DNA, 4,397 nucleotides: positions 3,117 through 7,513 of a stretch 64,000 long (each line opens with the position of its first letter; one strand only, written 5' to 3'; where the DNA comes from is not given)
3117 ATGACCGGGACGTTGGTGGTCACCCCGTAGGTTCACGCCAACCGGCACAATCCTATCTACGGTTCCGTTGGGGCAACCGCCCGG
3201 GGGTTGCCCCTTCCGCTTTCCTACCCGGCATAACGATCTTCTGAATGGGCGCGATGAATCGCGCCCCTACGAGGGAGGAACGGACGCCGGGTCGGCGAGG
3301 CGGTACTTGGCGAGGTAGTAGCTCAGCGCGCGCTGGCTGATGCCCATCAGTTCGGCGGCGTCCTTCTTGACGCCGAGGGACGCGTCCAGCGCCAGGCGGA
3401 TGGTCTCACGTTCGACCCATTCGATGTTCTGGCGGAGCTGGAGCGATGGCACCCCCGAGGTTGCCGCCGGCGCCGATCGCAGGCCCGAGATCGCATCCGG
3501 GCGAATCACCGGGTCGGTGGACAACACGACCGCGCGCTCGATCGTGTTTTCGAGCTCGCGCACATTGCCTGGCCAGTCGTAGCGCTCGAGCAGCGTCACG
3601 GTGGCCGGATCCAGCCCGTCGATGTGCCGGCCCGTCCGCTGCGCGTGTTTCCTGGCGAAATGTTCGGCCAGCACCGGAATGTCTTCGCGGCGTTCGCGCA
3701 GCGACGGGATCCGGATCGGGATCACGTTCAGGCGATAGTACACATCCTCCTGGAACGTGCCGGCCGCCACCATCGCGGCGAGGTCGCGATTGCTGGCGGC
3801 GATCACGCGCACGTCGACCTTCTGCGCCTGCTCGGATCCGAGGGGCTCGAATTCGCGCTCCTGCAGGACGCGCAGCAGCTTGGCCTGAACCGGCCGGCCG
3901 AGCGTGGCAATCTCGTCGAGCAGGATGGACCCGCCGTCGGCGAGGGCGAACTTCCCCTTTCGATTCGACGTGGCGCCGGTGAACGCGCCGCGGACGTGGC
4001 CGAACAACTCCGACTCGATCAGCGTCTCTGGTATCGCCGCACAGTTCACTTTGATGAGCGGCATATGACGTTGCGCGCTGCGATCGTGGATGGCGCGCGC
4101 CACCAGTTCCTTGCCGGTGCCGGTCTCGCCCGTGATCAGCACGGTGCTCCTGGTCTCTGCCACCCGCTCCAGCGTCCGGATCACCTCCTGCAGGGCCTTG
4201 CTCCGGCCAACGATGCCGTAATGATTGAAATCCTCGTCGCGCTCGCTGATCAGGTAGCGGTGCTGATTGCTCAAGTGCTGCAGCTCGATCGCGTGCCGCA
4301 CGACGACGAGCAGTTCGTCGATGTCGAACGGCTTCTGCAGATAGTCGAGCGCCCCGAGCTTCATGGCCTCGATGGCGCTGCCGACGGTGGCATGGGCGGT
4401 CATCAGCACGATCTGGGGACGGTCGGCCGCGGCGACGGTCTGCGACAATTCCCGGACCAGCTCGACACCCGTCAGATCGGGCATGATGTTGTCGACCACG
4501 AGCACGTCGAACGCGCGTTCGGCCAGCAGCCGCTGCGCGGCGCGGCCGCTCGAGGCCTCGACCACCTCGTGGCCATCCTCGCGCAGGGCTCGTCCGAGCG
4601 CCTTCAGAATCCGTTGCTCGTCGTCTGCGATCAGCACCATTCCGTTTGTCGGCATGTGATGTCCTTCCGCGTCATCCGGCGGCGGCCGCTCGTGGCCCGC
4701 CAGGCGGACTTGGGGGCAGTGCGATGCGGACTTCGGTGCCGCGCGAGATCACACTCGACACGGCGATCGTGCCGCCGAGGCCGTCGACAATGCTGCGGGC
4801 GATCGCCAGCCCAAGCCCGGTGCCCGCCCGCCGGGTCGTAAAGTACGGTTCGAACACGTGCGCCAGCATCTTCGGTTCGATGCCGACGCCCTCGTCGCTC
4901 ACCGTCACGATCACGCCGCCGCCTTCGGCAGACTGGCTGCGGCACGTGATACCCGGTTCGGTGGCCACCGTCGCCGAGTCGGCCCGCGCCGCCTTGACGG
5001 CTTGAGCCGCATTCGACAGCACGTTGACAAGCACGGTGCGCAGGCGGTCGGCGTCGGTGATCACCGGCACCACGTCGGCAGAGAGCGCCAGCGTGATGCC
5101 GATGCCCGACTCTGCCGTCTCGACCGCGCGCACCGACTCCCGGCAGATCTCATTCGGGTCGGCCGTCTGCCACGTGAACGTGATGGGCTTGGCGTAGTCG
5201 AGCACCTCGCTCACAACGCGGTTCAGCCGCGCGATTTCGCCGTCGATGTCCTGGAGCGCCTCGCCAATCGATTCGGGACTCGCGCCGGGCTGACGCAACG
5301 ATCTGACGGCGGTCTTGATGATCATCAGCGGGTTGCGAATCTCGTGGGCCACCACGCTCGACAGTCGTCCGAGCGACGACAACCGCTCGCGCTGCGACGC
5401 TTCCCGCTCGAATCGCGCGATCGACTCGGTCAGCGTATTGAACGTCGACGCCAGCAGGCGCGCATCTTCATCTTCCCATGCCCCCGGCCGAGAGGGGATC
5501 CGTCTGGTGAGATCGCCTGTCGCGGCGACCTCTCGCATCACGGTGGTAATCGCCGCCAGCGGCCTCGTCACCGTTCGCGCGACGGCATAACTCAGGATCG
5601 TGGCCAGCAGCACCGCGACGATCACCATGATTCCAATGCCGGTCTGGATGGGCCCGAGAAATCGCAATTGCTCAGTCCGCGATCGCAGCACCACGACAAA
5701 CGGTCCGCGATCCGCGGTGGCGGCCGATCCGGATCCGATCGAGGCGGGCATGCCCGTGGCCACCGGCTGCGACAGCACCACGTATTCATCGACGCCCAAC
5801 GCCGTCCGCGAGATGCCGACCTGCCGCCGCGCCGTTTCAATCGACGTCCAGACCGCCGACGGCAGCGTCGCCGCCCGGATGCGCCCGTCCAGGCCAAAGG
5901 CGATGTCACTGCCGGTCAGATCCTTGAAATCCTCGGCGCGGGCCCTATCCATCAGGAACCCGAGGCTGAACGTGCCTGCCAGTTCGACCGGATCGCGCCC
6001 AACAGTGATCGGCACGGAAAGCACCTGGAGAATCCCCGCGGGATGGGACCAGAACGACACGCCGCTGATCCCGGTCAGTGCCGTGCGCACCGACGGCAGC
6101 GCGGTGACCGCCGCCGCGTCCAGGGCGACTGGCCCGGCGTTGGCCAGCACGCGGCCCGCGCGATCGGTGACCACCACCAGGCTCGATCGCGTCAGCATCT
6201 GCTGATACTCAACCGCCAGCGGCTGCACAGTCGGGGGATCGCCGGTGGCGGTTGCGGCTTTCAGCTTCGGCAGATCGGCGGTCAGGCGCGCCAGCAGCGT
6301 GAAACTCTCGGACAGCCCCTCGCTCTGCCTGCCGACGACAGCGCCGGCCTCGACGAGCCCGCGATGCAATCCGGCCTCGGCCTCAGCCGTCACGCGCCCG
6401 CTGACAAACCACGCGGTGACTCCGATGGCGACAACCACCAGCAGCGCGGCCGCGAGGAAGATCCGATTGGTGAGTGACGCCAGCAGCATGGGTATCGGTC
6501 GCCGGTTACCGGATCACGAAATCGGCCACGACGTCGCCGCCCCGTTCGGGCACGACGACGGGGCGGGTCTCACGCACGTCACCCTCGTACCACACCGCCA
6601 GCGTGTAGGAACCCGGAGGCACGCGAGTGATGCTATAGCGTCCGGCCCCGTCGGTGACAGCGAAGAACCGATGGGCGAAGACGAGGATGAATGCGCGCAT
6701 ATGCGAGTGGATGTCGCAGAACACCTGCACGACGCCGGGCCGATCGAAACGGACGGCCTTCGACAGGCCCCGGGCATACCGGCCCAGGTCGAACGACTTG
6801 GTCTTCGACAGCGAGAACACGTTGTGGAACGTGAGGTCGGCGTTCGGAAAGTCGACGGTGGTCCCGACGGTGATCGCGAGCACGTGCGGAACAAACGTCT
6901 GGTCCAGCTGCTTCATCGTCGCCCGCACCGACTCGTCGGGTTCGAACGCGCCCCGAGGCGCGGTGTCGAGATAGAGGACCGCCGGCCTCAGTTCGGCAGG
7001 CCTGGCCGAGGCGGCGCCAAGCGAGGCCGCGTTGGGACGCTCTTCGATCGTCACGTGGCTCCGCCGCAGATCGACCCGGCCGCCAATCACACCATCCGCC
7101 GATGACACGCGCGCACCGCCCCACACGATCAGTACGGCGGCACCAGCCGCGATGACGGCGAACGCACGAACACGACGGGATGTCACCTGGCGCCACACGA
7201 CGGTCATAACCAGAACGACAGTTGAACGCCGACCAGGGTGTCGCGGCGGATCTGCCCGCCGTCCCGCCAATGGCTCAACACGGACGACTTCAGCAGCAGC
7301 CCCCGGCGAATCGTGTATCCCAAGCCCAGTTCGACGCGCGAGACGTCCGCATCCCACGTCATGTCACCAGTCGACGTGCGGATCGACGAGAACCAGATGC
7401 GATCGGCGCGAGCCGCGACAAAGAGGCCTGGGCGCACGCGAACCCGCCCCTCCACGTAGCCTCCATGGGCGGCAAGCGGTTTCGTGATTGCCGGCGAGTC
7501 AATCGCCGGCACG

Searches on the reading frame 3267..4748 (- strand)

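Call 19: search_protein_families(library=pfam, proteins=[window:3267-4748:-], max_evalue=0.0001)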
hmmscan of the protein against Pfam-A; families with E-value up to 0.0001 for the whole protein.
window:3267-4748:- (493 aa): 9 families
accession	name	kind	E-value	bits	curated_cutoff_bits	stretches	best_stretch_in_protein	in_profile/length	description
PF00158.32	Sigma54_activat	-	4.5e-70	235.1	20.2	1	179-345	1-167/168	Sigma-54 interaction domain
PF25601.1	AAA_lid_14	-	1.6e-26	92.4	27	1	351-420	1-70/87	AAA+ ATPase lid domain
PF00072.30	Response_reg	-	3.4e-26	92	30.2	1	38-150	1-110/111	Response regulator receiver domain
PF14532.12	Sigma54_activ_2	-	3.8e-22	79.5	25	1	180-350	1-138/138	Sigma-54 interaction domain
PF07728.20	AAA_5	-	2.4e-09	37.7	22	1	203-321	2-123/139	AAA domain (dynein-related subfamily)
PF02954.25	HTH_8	-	8e-07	29.1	22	1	443-482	3-42/42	Bacterial regulatory protein, Fis family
PF13191.12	AAA_16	-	4.3e-06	27.7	32.6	1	180-251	3-81/167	AAA ATPase domain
PF13401.12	AAA_22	-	7.1e-06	26.8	27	0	199-238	4-43/130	AAA domain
PF00004.35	AAA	-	1.7e-05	25.7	21.2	1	203-321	1-110/131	ATPase family associated with various cellular activities (AAA)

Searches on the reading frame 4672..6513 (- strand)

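Call 19: search_protein_families(library=pfam, proteins=[window:4672-6513:-], max_evalue=0.0001)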
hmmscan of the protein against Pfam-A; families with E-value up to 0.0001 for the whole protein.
window:4672-6513:- (613 aa): 3 families
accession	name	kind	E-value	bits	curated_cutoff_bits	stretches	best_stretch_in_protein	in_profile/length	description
PF02518.31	HATPase_c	-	8.4e-23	81.4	26.4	1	487-601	2-109/111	Histidine kinase-, DNA gyrase B-, and HSP90-like ATPase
PF00512.31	HisKA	-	2.8e-12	47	26.9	1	381-442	2-62/66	His Kinase A (phospho-acceptor) domain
PF00672.30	HAMP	-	2.7e-05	24.8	25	1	311-341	2-31/53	HAMP domain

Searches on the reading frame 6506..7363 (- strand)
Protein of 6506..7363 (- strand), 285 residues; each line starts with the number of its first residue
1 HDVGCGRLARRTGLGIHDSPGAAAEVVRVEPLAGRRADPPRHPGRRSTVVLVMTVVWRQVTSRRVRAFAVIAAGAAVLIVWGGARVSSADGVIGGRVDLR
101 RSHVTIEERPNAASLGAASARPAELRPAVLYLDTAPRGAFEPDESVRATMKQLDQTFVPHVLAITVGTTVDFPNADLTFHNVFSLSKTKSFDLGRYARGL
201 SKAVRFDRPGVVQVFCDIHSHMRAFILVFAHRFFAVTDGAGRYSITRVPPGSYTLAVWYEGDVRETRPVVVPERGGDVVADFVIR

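Call 19: search_protein_families(library=pfam, proteins=[window:6506-7363:-], max_evalue=0.0001)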
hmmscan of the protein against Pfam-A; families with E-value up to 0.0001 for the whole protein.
window:6506-7363:- (285 aa): 2 families
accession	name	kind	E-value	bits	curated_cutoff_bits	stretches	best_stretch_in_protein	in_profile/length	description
PF13620.12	CarboxypepD_reg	-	1.9e-07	31.8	32.3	1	234-283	31-80/82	Carboxypeptidase regulatory-like domain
PF14686.12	fn3_3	-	8.7e-05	22.7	24.4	0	233-271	27-67/75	Polysaccharide lyase family 4, domain II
